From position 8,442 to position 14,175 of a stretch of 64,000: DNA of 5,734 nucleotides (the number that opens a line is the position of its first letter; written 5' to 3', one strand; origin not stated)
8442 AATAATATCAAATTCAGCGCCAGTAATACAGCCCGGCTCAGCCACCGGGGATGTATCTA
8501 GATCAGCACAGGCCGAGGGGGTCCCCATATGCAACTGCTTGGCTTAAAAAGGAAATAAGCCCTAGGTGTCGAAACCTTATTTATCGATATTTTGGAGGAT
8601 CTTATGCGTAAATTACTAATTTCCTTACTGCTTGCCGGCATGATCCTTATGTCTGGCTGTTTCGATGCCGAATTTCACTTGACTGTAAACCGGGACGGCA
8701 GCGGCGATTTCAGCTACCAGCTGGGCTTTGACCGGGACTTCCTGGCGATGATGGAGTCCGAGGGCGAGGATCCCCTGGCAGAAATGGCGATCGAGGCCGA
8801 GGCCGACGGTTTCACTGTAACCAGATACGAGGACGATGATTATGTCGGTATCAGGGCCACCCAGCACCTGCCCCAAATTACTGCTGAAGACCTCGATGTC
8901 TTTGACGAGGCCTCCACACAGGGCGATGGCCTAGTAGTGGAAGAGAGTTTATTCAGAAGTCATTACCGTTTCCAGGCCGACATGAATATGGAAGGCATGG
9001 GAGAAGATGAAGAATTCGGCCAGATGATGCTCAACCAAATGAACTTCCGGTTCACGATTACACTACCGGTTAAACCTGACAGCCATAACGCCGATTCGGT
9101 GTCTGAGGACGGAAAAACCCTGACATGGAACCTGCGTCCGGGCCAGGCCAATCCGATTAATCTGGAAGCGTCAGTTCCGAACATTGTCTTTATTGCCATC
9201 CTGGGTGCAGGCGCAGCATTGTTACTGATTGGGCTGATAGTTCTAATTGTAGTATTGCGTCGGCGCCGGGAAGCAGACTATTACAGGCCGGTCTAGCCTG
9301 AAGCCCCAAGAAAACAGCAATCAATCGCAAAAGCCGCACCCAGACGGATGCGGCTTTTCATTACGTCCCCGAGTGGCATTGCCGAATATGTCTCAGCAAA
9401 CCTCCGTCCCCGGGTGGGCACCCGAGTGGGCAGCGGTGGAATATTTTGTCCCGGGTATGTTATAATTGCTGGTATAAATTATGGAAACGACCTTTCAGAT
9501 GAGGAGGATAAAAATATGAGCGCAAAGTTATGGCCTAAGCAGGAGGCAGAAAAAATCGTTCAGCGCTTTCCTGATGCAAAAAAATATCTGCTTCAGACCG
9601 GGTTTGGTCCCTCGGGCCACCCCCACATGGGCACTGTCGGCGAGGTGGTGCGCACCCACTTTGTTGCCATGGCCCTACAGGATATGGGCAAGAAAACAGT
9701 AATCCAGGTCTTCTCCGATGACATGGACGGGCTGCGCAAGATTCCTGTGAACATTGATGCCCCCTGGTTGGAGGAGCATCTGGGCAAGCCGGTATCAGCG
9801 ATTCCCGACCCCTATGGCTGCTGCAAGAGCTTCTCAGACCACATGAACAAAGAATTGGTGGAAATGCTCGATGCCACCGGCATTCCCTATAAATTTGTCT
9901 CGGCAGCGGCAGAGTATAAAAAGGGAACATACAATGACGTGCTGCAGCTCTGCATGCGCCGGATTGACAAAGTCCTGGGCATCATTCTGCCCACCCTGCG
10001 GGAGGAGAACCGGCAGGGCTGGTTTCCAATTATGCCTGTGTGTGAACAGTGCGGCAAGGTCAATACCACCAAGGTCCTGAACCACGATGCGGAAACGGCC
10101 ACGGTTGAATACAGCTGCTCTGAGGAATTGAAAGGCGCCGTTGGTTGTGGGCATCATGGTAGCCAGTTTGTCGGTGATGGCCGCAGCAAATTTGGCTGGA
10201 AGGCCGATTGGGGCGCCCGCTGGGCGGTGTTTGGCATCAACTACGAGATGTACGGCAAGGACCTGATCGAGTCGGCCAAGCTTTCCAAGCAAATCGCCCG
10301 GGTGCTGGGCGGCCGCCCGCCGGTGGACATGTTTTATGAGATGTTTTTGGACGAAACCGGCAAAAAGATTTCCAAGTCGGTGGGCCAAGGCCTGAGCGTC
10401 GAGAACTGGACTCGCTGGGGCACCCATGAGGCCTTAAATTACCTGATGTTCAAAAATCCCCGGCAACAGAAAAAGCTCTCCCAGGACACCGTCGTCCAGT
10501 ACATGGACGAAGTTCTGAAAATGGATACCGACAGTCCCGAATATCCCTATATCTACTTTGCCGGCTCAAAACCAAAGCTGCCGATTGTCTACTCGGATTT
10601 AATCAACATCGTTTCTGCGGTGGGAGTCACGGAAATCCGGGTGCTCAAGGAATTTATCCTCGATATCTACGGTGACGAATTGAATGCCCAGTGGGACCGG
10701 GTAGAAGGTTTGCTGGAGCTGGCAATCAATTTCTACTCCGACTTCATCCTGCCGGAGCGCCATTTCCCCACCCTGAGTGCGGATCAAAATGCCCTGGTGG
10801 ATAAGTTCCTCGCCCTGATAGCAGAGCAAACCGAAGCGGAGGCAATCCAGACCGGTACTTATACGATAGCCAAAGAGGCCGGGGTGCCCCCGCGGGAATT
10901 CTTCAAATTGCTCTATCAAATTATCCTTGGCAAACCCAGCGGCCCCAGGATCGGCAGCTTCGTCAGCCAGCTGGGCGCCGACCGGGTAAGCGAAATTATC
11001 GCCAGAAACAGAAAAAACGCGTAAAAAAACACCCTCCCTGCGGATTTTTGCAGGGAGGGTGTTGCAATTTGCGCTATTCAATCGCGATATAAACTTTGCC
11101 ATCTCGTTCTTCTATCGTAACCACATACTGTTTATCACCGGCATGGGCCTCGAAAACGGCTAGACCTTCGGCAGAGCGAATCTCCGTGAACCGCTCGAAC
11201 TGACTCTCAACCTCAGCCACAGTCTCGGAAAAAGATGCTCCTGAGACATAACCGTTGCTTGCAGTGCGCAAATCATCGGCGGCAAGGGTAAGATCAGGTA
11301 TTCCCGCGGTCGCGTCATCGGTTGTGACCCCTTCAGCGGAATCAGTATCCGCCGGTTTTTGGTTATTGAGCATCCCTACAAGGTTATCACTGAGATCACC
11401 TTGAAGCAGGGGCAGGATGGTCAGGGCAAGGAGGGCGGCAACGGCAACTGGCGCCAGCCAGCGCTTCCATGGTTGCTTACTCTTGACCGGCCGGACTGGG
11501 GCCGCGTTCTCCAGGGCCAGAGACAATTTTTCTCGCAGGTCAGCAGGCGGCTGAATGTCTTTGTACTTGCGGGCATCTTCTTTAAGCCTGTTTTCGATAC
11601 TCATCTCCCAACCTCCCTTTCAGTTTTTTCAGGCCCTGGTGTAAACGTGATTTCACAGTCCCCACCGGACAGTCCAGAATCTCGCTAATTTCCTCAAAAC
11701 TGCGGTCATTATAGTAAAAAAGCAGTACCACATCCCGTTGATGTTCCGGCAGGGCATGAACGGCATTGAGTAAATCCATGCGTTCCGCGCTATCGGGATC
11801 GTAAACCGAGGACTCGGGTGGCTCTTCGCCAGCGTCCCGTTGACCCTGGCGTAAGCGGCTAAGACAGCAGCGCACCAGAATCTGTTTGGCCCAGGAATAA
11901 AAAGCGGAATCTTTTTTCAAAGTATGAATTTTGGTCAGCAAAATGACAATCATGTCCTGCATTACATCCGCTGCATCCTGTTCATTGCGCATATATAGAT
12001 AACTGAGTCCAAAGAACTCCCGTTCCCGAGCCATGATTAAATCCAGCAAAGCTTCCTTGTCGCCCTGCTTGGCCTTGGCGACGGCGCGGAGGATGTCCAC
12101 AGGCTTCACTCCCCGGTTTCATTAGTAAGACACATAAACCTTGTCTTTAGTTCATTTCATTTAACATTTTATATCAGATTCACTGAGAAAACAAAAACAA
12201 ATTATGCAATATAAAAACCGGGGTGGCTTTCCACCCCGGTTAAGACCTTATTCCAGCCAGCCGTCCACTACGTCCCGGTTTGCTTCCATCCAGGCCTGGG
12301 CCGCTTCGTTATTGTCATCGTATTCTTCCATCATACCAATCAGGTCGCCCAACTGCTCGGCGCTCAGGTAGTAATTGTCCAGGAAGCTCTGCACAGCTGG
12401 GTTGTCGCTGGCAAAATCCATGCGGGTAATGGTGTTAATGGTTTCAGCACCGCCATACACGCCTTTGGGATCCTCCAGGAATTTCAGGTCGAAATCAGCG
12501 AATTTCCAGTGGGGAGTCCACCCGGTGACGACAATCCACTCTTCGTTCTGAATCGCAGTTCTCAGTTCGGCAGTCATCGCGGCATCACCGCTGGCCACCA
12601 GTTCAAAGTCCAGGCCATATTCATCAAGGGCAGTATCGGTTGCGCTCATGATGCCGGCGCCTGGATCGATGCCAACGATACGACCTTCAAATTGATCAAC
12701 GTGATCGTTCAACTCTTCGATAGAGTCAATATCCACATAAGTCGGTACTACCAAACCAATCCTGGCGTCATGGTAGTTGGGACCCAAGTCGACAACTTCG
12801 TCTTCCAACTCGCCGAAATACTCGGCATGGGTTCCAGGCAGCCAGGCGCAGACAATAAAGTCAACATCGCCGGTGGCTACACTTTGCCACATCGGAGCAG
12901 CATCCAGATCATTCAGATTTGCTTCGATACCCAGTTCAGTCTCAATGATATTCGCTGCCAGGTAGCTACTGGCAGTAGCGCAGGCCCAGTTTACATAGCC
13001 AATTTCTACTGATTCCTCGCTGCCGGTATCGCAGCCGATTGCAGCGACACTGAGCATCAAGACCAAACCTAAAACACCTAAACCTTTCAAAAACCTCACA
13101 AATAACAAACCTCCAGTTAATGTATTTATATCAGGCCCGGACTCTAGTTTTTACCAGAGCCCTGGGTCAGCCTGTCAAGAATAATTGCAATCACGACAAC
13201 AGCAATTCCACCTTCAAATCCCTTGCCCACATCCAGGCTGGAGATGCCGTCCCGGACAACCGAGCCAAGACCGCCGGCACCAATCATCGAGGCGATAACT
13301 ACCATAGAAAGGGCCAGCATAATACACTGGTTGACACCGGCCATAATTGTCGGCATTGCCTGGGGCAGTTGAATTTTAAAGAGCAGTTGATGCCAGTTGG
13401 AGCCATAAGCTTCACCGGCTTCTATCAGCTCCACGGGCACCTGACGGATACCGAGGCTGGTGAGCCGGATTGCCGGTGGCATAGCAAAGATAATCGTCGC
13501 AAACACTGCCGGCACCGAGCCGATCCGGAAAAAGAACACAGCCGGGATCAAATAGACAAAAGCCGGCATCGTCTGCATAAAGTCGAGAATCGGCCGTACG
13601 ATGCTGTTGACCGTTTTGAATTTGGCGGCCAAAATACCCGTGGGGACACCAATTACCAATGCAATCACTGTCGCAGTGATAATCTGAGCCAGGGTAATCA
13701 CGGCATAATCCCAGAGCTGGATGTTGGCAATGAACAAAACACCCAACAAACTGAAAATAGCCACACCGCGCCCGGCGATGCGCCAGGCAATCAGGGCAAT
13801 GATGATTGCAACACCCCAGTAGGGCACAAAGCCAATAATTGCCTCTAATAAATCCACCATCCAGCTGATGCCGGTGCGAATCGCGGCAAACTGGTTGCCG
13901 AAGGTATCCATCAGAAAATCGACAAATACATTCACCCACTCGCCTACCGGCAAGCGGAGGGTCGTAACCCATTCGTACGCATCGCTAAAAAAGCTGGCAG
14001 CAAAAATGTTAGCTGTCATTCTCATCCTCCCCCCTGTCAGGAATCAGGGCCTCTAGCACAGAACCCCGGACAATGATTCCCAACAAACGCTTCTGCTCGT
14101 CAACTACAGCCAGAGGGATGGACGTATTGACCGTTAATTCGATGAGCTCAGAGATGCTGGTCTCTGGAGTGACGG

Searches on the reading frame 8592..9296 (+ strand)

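Call 10: search_protein_families(library=pfam, proteins=[window:8592-9296:+])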
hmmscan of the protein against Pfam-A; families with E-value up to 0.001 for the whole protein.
window:8592-9296:+ (234 aa): 2 families
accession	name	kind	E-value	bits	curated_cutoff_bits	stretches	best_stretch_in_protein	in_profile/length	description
PF21946.1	LppM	-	1.5e-12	48.5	27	1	27-194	3-152/153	LppM domain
PF11353.13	DUF3153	-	9.9e-05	22.5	21.4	1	141-227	115-189/191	Protein of unknown function (DUF3153)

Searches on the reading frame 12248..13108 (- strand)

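Call 52: search_protein_families(library=pfam, proteins=[window:12248-13108:-], max_evalue=0.000001)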
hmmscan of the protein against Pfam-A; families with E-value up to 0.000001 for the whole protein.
window:12248-13108:- (286 aa): 1 family
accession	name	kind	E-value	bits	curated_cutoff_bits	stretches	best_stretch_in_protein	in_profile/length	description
PF04069.17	OpuAC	-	8.1e-69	232.5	21.2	1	33-275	2-256/257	Substrate binding domain of ABC-type glycine betaine transport system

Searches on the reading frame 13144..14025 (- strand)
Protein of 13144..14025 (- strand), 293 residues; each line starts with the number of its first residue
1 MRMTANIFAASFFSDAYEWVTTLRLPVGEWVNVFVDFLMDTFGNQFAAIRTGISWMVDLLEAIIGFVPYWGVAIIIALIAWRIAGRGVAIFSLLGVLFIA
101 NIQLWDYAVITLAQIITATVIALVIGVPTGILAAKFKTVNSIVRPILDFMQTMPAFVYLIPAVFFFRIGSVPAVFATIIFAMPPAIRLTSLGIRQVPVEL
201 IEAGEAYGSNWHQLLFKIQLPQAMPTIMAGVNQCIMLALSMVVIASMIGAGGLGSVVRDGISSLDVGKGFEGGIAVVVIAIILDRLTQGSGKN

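Call 52: search_protein_families(library=pfam, proteins=[window:13144-14025:-], max_evalue=0.000001)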
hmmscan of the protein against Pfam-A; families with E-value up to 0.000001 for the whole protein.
window:13144-14025:- (293 aa): 1 family
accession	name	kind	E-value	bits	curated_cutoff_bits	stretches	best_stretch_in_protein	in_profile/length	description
PF00528.27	BPD_transp_1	-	2.7e-27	96.1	26.4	1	126-286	1-174/184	Binding-protein-dependent transport system inner membrane component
